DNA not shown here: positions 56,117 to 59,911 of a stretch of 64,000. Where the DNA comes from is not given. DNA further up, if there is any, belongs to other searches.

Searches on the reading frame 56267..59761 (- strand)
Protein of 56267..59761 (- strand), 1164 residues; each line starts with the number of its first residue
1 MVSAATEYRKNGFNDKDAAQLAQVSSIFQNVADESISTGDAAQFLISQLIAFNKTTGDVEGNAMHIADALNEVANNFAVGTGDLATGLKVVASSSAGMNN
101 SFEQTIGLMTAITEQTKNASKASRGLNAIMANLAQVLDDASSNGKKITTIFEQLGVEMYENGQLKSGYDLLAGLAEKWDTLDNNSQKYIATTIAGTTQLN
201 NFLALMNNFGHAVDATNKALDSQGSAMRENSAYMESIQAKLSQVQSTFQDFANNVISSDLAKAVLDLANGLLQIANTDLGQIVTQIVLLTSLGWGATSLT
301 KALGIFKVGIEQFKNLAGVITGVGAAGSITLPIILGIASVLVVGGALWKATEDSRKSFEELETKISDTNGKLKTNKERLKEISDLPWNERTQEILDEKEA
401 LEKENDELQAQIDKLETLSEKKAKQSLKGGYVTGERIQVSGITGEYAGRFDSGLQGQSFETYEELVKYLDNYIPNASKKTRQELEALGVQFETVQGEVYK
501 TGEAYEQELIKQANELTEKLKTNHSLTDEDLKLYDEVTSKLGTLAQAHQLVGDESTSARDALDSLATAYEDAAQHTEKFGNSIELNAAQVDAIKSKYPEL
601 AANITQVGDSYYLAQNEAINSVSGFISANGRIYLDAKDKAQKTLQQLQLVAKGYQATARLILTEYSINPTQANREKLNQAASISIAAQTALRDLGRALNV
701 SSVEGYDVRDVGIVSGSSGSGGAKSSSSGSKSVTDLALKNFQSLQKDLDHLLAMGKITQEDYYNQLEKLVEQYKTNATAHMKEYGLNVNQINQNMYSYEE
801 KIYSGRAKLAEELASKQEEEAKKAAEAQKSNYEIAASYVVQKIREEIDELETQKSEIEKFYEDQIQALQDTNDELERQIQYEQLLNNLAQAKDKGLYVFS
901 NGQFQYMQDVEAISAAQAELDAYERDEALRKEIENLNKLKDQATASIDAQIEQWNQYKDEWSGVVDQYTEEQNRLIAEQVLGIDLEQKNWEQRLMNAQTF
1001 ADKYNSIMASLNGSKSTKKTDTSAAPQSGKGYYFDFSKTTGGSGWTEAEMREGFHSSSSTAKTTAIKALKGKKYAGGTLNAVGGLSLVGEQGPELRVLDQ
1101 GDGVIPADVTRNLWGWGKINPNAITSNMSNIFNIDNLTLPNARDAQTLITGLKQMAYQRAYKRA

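Call 10: search_protein_families(library=pfam, proteins=[window:56267-59761:-], max_evalue=0.001)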
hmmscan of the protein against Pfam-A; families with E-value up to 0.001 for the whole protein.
window:56267-59761:- (1164 aa): 1 family
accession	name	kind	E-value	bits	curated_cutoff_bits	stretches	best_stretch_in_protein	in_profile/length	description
PF10145.14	PhageMin_Tail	-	1.4e-18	67.9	33.2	1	3-195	20-201/201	Phage-related minor tail protein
